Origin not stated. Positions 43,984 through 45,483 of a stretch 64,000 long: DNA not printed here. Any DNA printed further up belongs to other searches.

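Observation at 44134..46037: btaA-btaB betaine-lipid (DGTS) synthesis pair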

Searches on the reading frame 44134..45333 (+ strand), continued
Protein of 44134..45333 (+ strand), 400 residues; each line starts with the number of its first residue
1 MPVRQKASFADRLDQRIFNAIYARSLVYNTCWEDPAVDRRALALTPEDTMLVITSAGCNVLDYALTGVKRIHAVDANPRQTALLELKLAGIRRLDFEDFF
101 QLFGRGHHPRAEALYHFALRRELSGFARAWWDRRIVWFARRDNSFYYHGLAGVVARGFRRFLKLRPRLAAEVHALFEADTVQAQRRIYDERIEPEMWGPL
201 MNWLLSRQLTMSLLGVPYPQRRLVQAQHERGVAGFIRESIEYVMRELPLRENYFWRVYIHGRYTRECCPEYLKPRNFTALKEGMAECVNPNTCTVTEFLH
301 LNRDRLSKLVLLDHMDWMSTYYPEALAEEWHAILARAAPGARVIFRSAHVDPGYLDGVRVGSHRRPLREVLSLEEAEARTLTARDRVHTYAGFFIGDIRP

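Call 24: find_related_loci(query=window:44134-45333:+, collection=genome_contigs, flank=6000)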
Query window:44134-45333:+ (400 aa) in genome_contigs; peptide patterns used: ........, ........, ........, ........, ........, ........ (x = any residue, [..] = any of these).
600 stretches matched a pattern (row limit reached: there are more); 585 encode a relative of the query (tblastn E <= 1e-3); the best 80 are kept; 80 distinct loci.
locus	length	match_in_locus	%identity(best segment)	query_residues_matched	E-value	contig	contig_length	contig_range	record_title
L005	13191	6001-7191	67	2-398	0e+0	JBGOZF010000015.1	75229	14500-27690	MAG: Rhodocyclaceae bacterium isolate OBJ_0618_130150_23 k141_3737272_length_75229_cov_13.2054, whole genome shotgun seq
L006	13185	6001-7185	68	4-398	3e-180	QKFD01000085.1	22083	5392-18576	MAG: Chromatiales bacterium isolate SZUA-493 scaffold_5794, whole genome shotgun sequence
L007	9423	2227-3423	66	3-399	5e-178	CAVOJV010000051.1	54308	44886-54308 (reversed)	MAG: uncultured Gammaproteobacteria bacterium isolate MFD00032.bin.2.219 genome assembly, contig: contig_55137, whole ge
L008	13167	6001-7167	66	11-399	3e-177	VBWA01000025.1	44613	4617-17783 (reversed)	MAG: Rhodocyclaceae bacterium isolate X1_MaxBin.001 scaffold_253, whole genome shotgun sequence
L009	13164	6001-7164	65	11-398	2e-175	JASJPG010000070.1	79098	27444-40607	MAG: Hydrogenophilaceae bacterium isolate MAG_145 NODE_193_length_79098_cov_15.818010, whole genome shotgun sequence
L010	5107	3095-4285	63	2-398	2e-179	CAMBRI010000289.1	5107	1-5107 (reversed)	MAG: Sulfuritalea hydrogenivorans sk43H isolate MiH-14oct19-193 genome assembly, contig: MiH-14oct19-C37976, whole genom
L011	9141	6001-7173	64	8-398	6e-174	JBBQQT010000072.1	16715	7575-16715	MAG: Burkholderiales bacterium isolate Co_metawrap_1604 Cmw_1604_k141_9785980_length_16715_cov_10.0000, whole genome sho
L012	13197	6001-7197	66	2-398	6e-174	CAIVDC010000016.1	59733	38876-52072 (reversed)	MAG: uncultured Sterolibacterium sp. isolate MJ-time_bin-3476 genome assembly, contig: bin-3476:016/146, whole genome sh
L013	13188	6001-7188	66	3-398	5e-174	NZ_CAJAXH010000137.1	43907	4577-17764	MAG: uncultured Thiodictyon sp. isolate I-2_bin-116, whole genome shotgun sequence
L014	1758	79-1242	65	11-398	0e+0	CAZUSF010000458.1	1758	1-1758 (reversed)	MAG TPA_asm: uncultured Thiobacillus sp. isolate binchicken_co113_137 genome assembly, contig: NODE_80721_length_1758_co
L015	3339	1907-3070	65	11-398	0e+0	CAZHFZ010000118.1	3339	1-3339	MAG TPA_asm: uncultured Bordetella sp. isolate SRP272421_co2_537 genome assembly, contig: NODE_125754_length_3339_cov_31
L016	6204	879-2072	65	1-398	1e-174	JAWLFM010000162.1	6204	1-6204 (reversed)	MAG: Thioalkalivibrio sp. isolate 21BLK6-1.bin.142 NODE_14848_length_6204_cov_8.288780, whole genome shotgun sequence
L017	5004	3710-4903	65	1-398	4e-177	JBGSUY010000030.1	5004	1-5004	MAG: Chromatiaceae bacterium isolate JTS-AC444 k141_2948319, whole genome shotgun sequence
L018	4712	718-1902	64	8-398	1e-177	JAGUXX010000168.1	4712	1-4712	MAG: Betaproteobacteria bacterium isolate DeMMO4_3 c_000000010698, whole genome shotgun sequence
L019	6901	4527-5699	65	8-398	6e-173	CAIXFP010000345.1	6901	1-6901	MAG: uncultured proteobacterium isolate MJ-2014_bin-0895 genome assembly, contig: bin-0895:345/884, whole genome shotgun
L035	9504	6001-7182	65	5-398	8e-170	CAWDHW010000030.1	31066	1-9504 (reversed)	MAG: uncultured Gammaproteobacteria bacterium isolate MFD04716.bin.1.223 genome assembly, contig: contig_68679, whole ge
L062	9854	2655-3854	63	1-400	2e-165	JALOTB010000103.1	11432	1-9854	MAG: Chromatiaceae bacterium isolate Prado222 scaffold_9266, whole genome shotgun sequence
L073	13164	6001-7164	62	11-398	3e-163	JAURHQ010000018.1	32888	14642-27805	MAG: Gammaproteobacteria bacterium isolate SFB_657D_100_21 NODE_18_length_32888_cov_3.536527, whole genome shotgun seque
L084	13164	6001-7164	60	11-398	2e-160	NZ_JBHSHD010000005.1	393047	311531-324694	Dokdonella ginsengisoli strain CCUG 52462 platanus_K_default_5, whole genome shotgun sequence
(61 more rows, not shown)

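Call 29: search_protein_families(library=pfam, proteins=[L073:7887-8702:+, L009:7729-8556:+, L084:5002-5832:-, L012:3202-5121:-, L035:3510-4847:+, L062:7306-8280:-], max_evalue=0.0001)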
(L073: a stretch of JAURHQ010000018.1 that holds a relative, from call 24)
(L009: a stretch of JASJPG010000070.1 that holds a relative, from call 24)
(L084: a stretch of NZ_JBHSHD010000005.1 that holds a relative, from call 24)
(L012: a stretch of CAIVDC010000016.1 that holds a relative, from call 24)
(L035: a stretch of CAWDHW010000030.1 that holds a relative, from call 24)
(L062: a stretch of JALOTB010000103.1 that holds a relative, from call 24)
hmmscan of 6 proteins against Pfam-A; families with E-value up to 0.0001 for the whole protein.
L073:7887-8702:+ (272 aa): 2 families
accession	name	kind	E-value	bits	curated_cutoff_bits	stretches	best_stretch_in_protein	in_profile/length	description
PF00149.33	Metallophos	-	7.7e-12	46.5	21.5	1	10-210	2-190/191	Calcineurin-like phosphoesterase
PF12850.12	Metallophos_2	-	2.5e-11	44.3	27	1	11-132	3-96/154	Calcineurin-like phosphoesterase superfamily domain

L009:7729-8556:+ (276 aa): 3 families
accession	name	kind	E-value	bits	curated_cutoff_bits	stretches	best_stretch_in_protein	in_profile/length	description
PF00702.32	Hydrolase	-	5.1e-09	37.2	26.4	1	56-231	2-191/191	haloacid dehalogenase-like hydrolase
PF13419.12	HAD_2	-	1.2e-07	32.5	23.8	1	58-234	1-175/178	Haloacid dehalogenase-like hydrolase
PF13242.12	Hydrolase_like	-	5.2e-05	23.5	22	0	198-250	8-61/75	HAD-hyrolase-like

L084:5002-5832:- (277 aa): 2 families
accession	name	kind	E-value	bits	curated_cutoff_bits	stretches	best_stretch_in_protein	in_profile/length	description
PF12850.12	Metallophos_2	-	1.9e-07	31.7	27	0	19-134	4-93/154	Calcineurin-like phosphoesterase superfamily domain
PF00149.33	Metallophos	-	2.7e-07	31.7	21.5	1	17-216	2-190/191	Calcineurin-like phosphoesterase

L012:3202-5121:- (640 aa): 3 families
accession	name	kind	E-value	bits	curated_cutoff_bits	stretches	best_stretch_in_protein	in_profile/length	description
PF00563.25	EAL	-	3.3e-48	164.6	31.3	1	51-280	4-236/236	EAL domain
PF00990.26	GGDEF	-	2.4e-15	57.1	23.8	1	451-549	5-112/161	Diguanylate cyclase, GGDEF domain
PF00571.33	CBS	-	8.8e-07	29.6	24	0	383-438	3-55/57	CBS domain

L035:3510-4847:+ (446 aa): 6 families
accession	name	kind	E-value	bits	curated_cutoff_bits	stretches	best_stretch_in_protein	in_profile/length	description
PF00534.26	Glycos_transf_1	-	7.6e-36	123.7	26.4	1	252-416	5-170/172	Glycosyl transferases group 1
PF13692.12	Glyco_trans_1_4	-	8e-34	117.4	27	1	262-404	1-142/142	Glycosyl transferases group 1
PF13439.12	Glyco_transf_4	-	1.3e-30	107.1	28.5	1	64-242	1-169/170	Glycosyltransferase Family 4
PF13579.12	Glyco_trans_4_4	-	3.5e-21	76.6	29.7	1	65-238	1-158/158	Glycosyl transferase 4-like domain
PF20706.3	GT4-conflict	-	9.1e-09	35.2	26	1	241-381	174-323/385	Family 4 Glycosyltransferase in conflict systems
PF13524.12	Glyco_trans_1_2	-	3.2e-08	34.1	25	1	292-417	13-127/144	Glycosyl transferase-like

L062:7306-8280:- (325 aa): 1 family
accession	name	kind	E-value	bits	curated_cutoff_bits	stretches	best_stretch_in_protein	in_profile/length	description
PF12974.12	Phosphonate-bd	-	7.5e-64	215.8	27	1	64-291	1-229/242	ABC transporter, phosphonate, periplasmic substrate-binding protein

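Call 35: find_encoding_contigs(protein=P0001, flank=6000, max_places=4)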
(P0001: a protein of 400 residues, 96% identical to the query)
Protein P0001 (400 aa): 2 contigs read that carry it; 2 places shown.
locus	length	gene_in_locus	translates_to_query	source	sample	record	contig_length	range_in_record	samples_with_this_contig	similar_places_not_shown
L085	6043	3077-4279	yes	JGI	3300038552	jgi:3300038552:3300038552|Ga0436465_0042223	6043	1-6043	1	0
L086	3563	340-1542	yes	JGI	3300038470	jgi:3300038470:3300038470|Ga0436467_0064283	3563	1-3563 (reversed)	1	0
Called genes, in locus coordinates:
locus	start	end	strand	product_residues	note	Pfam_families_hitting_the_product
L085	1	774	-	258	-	?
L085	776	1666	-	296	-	PF13191:AAA_16, PF13401:AAA_22 (weak), PF00004:AAA, PF07726:AAA_3 (faint), PF07728:AAA_5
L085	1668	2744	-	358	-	PF10005:Zn_ribbon_DZR_6, PF15887:Peptidase_Mx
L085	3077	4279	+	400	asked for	PF11899:DUF3419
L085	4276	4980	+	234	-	PF00891:Methyltransf_2 (faint), PF13489:Methyltransf_23, PF01209:Ubie_methyltran, PF05401:NodS (weak), PF13649:Methyltransf_25, PF13847:Methyltransf_31, PF08241:Methyltransf_11, PF08242:Methyltransf_12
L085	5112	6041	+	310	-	?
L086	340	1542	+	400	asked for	PF11899:DUF3419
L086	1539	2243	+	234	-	PF00891:Methyltransf_2 (faint), PF13489:Methyltransf_23, PF01209:Ubie_methyltran, PF05401:NodS (weak), PF13649:Methyltransf_25, PF13847:Methyltransf_31, PF08241:Methyltransf_11, PF08242:Methyltransf_12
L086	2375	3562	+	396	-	?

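Call 36: find_encoding_contigs(protein=P0003, flank=6000, max_places=4)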
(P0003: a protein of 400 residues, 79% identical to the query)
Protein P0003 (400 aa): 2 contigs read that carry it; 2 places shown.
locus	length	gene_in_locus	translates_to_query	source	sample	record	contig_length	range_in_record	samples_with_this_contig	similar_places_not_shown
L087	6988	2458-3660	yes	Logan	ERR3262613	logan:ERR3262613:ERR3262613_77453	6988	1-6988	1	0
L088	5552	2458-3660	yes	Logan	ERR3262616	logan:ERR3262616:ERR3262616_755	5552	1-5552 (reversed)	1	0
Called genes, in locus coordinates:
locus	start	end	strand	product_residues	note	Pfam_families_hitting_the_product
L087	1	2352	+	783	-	?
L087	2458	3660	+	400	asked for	PF11899:DUF3419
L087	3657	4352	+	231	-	PF00891:Methyltransf_2 (weak), PF13489:Methyltransf_23, PF01209:Ubie_methyltran, PF13649:Methyltransf_25, PF13847:Methyltransf_31, PF08241:Methyltransf_11, PF08242:Methyltransf_12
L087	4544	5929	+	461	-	PF00083:Sugar_tr (weak), PF07690:MFS_1, PF12832:MFS_1_like (faint), PF07690:MFS_1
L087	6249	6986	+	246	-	?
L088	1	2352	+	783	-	?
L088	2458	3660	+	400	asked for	PF11899:DUF3419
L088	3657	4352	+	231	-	PF00891:Methyltransf_2 (weak), PF13489:Methyltransf_23, PF01209:Ubie_methyltran, PF13649:Methyltransf_25, PF13847:Methyltransf_31, PF08241:Methyltransf_11, PF08242:Methyltransf_12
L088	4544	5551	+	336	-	?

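Call 37: find_encoding_contigs(protein=P0005, flank=6000, max_places=4)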
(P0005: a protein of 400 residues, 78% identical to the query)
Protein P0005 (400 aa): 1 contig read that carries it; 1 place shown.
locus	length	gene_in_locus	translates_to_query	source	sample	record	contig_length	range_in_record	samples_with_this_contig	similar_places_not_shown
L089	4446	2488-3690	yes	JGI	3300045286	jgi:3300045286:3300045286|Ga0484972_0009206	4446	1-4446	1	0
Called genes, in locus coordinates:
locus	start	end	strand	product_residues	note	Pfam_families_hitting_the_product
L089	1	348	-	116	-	?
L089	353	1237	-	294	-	PF13191:AAA_16 (weak), PF00004:AAA, PF07726:AAA_3 (faint), PF07728:AAA_5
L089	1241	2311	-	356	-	PF10005:Zn_ribbon_DZR_6, PF15887:Peptidase_Mx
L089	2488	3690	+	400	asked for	PF11899:DUF3419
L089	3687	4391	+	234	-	PF13489:Methyltransf_23, PF01209:Ubie_methyltran, PF13649:Methyltransf_25, PF13847:Methyltransf_31, PF08241:Methyltransf_11, PF08242:Methyltransf_12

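Call 47: get_annotated_region(hit=H9, flank=3000)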
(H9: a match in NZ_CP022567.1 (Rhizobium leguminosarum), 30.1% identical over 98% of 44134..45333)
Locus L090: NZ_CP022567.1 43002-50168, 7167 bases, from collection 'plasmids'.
description: Rhizobium leguminosarum bv. viciae strain BIHB 1148 plasmid pSK03, complete sequence
organism: Rhizobium leguminosarum (NCBI taxid 387)
taxonomy: Bacteria; Pseudomonadota; Alphaproteobacteria; Hyphomicrobiales; Rhizobiaceae; Rhizobium; Rhizobium leguminosarum
host: -; source: Root nodule,Pisum sativum root-nodule; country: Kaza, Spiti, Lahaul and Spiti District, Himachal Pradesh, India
typing (MOB-suite, as given by PLSDB): non-mobilizable
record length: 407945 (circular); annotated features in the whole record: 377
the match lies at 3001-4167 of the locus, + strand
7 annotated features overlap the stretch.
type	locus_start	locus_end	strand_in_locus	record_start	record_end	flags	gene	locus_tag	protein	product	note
CDS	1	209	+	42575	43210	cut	-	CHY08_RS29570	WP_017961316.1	LysE family translocator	-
CDS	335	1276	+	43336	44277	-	-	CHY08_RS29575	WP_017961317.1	lytic transglycosylase domain-containing protein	-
CDS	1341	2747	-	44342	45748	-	-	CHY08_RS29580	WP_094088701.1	serine hydrolase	-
CDS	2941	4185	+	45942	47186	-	-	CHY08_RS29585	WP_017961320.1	DUF3419 family protein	-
CDS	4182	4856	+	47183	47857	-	-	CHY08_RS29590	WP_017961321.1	class I SAM-dependent methyltransferase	-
CDS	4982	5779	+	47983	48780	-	-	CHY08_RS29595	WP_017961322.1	GH25 family lysozyme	GO:0016998 - cell wall macromolecule catabolic process [Evidence IEA]; GO:0009253 - peptidoglycan catabolic process ...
CDS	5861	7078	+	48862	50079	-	-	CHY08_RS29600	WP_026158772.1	lytic murein transglycosylase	-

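Call 48: get_annotated_region(hit=H11, flank=3000)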
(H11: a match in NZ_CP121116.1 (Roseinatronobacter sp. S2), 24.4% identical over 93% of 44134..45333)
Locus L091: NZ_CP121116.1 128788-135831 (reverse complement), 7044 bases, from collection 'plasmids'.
description: Roseinatronobacter sp. S2 plasmid unnamed3, complete sequence
organism: Roseinatronobacter sp. S2 (NCBI taxid 3035471)
taxonomy: Bacteria; Pseudomonadota; Alphaproteobacteria; Rhodobacterales; Paracoccaceae; Roseinatronobacter; Roseinatronobacter sp. S2
host: -; source: cell culture,Alkaline Spring; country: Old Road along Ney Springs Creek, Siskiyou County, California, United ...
typing (MOB-suite, as given by PLSDB): non-mobilizable
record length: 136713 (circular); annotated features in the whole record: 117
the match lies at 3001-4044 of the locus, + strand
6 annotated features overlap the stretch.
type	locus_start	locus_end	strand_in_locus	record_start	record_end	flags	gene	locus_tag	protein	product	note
CDS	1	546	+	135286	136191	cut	-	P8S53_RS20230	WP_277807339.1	UbiA family prenyltransferase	-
CDS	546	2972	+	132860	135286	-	-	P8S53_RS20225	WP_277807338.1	PEP/pyruvate-binding domain-containing protein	GO:0016310 - phosphorylation [Evidence IEA]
CDS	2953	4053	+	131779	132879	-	-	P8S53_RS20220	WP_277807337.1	DUF3419 family protein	-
CDS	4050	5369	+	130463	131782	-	-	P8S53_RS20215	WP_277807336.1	hypothetical protein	-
CDS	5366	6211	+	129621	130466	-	-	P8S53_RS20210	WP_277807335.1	hypothetical protein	-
CDS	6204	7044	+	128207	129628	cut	-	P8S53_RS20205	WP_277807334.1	AMP-binding protein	-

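Call 49: get_annotated_region(hit=H13, flank=3000)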
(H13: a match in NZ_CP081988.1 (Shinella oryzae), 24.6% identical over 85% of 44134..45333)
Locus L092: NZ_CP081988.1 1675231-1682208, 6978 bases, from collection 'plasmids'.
description: Shinella oryzae strain Z-25 plasmid pZ25, complete sequence
organism: Shinella oryzae (NCBI taxid 2871820)
taxonomy: Bacteria; Pseudomonadota; Alphaproteobacteria; Hyphomicrobiales; Rhizobiaceae; Shinella; Shinella oryzae
host: -; source: cell culture,rhizosphere soil; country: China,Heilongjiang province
typing (MOB-suite, as given by PLSDB): non-mobilizable; mating-pair formation MPF_T
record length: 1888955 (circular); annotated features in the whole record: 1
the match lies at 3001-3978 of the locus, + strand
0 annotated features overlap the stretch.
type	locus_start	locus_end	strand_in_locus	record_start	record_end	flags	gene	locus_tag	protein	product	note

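Call 50: get_annotated_region(hit=H3, flank=3000)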
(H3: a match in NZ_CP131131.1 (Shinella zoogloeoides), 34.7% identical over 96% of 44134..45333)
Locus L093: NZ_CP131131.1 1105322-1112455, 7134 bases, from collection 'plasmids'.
description: Shinella zoogloeoides strain Teo12 plasmid p1_Teo12, complete sequence
organism: Shinella zoogloeoides (NCBI taxid 352475)
taxonomy: Bacteria; Pseudomonadota; Alphaproteobacteria; Hyphomicrobiales; Rhizobiaceae; Shinella; Shinella zoogloeoides
host: -; source: isolate,Activated charcoal; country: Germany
typing (MOB-suite, as given by PLSDB): non-mobilizable
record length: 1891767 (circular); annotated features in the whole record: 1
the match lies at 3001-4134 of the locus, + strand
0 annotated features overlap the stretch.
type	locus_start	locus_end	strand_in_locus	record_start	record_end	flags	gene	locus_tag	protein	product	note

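Call 53: search_solved_structures(query=window:44134-45333:+, max_evalue=1)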
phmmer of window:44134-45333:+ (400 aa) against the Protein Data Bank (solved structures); distinct sequences matched with E-value up to 1: 2.
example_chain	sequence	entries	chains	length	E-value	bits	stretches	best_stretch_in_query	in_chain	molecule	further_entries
4ney_A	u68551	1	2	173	8.8e-05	24.5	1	170-249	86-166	Engineered protein OR277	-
4nez_A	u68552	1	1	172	0.00011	24.1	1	170-249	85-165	Engineered protein OR276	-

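Call 68: predict_structure(alignment_id=A2)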
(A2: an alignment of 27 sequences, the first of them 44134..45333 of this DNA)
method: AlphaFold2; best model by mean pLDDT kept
length: 400 residues; sequences in the alignment: 27
mean_pLDDT: 89.1   pTM: 0.90
mean pLDDT of the five models: 89.1, 83.9, 82.9, 82.5, 79.4
residues with pLDDT >= 90: 243; 70-90: 133; 50-70: 21; < 50: 3
segments of 3 or more residues with pLDDT < 50: 1-3
pLDDT, mean of each block of 10 residues (from residue 1): 57 75 83 92 97 93 97 95 98 98 96 97 97 94 88 85 91 92 95 87 71 68 72 79 89 89 93 98 97 95 96 85 88 94 90 88 90 94 88 91
secondary structure, 60 per line:
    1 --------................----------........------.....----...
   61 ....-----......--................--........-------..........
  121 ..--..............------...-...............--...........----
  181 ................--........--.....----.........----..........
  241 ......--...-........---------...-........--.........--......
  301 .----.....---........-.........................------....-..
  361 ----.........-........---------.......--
elements in order: H9-24 H35-42 E49-53 H58-64 E70-75 H78-93 H96-103 H111-122 H125-138 H149-163 H166-176 H181-196 H199-206 H209-213 H218-226 H231-246 H253-260 H274-281 H284-287 E288-292 H295-301 E306-310 H314-321 H323-336 E337-347 H354-357 H367-370 E371-373 H375-382 E392-398
